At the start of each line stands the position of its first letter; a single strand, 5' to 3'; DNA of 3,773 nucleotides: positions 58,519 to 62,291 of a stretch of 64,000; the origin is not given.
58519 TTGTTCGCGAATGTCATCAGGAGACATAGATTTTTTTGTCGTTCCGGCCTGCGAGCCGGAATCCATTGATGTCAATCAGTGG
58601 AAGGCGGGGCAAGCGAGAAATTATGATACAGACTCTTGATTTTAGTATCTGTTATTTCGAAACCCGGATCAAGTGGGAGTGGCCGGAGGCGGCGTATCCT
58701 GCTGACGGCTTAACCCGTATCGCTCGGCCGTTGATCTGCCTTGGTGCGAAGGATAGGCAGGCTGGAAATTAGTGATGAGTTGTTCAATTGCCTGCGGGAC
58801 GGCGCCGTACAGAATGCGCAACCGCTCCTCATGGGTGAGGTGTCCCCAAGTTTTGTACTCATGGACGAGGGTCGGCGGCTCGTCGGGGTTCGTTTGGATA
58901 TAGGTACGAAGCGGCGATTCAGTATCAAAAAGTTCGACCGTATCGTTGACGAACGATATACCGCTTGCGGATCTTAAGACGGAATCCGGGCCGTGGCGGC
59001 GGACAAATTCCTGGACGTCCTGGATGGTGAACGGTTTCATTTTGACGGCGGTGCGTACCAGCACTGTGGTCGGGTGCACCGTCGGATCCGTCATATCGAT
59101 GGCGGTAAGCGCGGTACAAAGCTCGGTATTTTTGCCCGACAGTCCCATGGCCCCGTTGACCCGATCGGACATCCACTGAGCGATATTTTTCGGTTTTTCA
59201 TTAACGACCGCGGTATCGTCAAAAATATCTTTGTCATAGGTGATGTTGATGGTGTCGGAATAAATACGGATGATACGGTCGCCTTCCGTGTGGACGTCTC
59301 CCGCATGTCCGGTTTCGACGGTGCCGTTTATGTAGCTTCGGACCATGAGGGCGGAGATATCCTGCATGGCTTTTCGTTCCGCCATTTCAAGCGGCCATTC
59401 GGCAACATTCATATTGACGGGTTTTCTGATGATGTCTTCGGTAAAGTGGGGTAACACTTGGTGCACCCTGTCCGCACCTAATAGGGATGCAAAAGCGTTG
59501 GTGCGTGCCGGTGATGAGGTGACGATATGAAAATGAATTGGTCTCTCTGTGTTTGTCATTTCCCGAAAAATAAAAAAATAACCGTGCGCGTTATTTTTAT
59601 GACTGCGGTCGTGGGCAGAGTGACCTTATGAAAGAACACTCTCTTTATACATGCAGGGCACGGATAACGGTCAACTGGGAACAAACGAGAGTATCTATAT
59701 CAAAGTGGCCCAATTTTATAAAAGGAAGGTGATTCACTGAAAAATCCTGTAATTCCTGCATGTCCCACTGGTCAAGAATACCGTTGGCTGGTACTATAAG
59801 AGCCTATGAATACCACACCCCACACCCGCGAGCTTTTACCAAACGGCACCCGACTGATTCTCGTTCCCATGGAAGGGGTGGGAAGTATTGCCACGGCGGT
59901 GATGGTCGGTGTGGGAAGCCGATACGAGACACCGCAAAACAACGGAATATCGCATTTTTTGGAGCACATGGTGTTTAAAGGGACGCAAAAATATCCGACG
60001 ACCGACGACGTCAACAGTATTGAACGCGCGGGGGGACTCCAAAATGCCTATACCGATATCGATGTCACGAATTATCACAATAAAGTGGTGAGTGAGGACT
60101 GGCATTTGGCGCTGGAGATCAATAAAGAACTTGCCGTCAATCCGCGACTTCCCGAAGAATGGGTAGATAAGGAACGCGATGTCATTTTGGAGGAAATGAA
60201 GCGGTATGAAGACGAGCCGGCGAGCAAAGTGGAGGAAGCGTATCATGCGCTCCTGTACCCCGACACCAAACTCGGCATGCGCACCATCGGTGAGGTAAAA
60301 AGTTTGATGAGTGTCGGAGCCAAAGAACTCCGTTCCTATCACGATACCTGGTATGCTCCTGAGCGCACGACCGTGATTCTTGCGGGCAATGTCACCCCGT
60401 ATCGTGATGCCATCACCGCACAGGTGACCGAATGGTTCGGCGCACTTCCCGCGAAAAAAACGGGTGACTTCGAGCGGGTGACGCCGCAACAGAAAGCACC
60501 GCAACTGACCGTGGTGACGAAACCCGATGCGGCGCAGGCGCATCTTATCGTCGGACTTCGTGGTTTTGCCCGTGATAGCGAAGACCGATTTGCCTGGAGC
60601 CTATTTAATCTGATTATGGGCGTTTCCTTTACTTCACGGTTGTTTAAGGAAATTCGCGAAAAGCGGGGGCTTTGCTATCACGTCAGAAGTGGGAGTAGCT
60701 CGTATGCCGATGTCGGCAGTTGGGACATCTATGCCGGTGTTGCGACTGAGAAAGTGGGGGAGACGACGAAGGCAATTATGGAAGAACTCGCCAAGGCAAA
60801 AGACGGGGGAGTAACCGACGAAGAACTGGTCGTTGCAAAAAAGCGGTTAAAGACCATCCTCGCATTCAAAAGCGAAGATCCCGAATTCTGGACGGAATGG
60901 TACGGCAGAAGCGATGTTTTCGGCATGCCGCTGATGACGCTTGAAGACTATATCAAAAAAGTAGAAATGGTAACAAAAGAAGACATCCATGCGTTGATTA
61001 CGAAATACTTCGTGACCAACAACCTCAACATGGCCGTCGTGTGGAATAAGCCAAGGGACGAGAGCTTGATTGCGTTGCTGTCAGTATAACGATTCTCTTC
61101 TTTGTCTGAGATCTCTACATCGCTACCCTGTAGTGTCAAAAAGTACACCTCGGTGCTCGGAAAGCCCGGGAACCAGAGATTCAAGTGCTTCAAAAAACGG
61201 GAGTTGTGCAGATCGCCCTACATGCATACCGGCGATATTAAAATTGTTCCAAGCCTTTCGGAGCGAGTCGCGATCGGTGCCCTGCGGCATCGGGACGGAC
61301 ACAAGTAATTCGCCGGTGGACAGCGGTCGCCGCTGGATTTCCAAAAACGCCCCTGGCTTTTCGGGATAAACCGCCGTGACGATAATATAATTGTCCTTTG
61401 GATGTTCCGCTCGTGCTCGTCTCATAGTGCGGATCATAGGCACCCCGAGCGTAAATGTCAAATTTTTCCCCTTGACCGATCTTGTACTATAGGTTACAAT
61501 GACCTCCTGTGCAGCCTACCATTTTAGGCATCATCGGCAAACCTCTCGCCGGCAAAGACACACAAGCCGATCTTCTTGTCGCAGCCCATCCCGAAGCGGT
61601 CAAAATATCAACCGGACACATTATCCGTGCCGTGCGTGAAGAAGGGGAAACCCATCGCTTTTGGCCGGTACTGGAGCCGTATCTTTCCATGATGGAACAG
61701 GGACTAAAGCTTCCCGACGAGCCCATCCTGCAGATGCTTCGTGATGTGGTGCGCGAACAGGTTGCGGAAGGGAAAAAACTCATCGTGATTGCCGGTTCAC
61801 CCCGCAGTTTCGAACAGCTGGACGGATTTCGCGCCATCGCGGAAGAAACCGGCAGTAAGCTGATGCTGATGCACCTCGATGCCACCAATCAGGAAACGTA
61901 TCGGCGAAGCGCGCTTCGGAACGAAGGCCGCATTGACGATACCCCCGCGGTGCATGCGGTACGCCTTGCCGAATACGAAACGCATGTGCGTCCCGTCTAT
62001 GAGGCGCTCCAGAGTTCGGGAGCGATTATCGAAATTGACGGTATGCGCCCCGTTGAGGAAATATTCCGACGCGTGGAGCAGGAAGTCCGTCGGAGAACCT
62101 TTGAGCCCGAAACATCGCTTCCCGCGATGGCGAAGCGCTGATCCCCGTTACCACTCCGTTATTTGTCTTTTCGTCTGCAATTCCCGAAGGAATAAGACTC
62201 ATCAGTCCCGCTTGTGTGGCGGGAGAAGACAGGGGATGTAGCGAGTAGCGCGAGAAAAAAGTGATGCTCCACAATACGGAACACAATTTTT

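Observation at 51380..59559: Operon of Maf-like pyrophosphatase, three small ORFans and a 1939-aa membrane-associated giant protein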

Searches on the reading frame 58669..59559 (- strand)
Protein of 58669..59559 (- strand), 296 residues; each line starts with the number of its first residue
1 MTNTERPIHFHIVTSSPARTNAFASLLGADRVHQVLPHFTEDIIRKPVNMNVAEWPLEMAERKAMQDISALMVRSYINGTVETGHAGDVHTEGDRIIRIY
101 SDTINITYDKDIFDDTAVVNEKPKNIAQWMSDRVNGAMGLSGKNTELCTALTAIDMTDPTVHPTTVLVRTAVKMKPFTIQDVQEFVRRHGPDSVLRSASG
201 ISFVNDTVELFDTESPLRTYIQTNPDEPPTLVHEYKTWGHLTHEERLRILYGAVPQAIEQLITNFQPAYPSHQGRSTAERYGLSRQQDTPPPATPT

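Call 6: search_protein_families(library=pfam, proteins=[window:58669-59559:-], max_evalue=1)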
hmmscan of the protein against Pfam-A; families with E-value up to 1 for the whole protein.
window:58669-59559:- (296 aa): 0 families

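Call 7: search_protein_families(library=ncbifam, proteins=[window:58669-59559:-], max_evalue=1)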
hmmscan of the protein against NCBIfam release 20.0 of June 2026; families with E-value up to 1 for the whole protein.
window:58669-59559:- (296 aa): 1 family
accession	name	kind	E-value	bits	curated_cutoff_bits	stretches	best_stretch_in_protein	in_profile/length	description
NF010945.0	PRK14365.1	equivalog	0.048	13.2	273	1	97-190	58-144/197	Maf-like protein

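Call 39: search_solved_structures(query=A7, max_evalue=10, show_alignments=2)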
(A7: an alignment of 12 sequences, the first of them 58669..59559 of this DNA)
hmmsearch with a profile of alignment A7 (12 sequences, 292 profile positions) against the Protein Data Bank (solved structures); distinct sequences matched with E-value up to 10: 4.
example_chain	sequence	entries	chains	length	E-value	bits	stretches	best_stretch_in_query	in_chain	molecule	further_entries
9lyj_C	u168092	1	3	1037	0.1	14.9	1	28-113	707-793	Multidrug resistance protein MdtF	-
9qpr_C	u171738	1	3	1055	0.11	14.8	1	28-113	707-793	Multidrug resistance protein MdtF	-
9qps_A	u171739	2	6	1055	0.11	14.8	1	28-113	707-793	Multidrug resistance protein MdtF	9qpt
6yc6_A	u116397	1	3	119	1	11.6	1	170-214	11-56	PII protein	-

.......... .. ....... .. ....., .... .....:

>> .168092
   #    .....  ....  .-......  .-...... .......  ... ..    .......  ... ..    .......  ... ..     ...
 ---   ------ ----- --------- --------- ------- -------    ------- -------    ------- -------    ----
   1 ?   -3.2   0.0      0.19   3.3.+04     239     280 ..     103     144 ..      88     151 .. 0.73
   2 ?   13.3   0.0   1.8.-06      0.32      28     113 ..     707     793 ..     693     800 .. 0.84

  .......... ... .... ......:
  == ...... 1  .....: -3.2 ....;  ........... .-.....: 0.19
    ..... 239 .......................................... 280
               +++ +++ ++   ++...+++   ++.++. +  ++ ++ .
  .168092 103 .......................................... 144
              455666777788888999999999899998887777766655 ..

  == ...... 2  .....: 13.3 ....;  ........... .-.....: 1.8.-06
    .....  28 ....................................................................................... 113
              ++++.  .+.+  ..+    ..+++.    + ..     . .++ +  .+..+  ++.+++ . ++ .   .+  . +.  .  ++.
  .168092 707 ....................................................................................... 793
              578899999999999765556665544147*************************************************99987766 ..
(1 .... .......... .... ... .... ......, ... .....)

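Call 41: search_protein_families(library=pfam, alignment_id=A7, max_evalue=1)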
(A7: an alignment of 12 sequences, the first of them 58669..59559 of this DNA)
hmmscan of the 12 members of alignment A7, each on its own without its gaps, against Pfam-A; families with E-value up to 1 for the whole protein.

A. member 1, window:58669-59559:- (296 aa): 0 families

B. families by the number of members that match (of 12 scanned): 5 families
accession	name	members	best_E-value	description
PF02545.19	Maf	2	3.4e-07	Maf-like protein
PF09432.15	THP2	2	0.12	Tho complex subunit THP2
PF04106.18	ATG5_UblB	1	0.15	Autophagy protein ATG5, UblB domain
PF16387.11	DUF4996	1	0.15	Domain of unknown function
PF01468.23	GA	1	0.21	GA module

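Call 57: search_protein_families(library=padloc, proteins=[window:58669-59559:-], max_evalue=0.1)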
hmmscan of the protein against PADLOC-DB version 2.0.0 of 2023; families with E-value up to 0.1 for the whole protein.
window:58669-59559:- (296 aa): 0 families

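Call 58: search_protein_families(library=phrogs, proteins=[window:58669-59559:-], max_evalue=0.1)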
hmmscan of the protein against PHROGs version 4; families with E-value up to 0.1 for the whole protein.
window:58669-59559:- (296 aa): 1 family
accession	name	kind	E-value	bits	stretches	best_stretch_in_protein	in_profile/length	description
phrog_33233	-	unknown function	0.029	15.6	1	219-258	45-84/118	-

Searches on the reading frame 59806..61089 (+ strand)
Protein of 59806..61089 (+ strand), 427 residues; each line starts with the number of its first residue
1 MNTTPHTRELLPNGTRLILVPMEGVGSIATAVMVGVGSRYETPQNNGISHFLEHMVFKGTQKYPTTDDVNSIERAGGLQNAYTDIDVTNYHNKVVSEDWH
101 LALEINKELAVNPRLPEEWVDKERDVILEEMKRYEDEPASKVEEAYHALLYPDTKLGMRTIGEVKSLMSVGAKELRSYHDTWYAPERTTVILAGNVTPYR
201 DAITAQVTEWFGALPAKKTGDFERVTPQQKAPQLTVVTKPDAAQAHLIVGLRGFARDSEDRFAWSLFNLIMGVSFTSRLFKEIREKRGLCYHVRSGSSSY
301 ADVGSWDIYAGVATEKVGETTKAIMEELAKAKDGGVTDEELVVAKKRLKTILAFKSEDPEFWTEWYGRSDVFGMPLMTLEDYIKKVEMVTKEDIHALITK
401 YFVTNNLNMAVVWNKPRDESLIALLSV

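Call 8: search_protein_families(library=pfam, proteins=[window:59806-61089:+], max_evalue=0.01)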
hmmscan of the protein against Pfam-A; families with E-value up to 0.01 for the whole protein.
window:59806-61089:+ (427 aa): 2 families
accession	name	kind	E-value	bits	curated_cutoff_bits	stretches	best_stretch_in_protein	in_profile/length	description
PF05193.26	Peptidase_M16_C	-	1.6e-40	139.4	23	1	171-348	3-181/181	Peptidase M16 inactive domain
PF00675.25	Peptidase_M16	-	6.5e-33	114.2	22.3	1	29-161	14-146/149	Insulinase (Peptidase family M16)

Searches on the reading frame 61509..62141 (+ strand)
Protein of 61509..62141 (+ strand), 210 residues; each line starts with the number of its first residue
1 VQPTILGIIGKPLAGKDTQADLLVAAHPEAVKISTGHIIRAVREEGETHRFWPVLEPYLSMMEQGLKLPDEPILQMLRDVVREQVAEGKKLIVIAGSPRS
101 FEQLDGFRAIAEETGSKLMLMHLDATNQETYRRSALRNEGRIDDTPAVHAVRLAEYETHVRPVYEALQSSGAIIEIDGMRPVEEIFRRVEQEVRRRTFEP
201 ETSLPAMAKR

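Call 8: search_protein_families(library=pfam, proteins=[window:61509-62141:+], max_evalue=0.01)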
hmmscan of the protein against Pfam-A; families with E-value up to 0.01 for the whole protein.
window:61509-62141:+ (210 aa): 4 families
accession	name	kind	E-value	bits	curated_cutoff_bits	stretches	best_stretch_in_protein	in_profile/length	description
PF00406.28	ADK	-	1.8e-13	51.4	26.8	1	8-169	1-148/151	Adenylate kinase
PF13207.12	AAA_17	-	1.9e-10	41.6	27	1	10-146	2-132/136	AAA domain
PF13671.12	AAA_33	-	5.3e-07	30.5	27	1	8-150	4-131/143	AAA domain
PF13238.12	AAA_18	-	0.0016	19.3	29.4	1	7-140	2-114/128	AAA domain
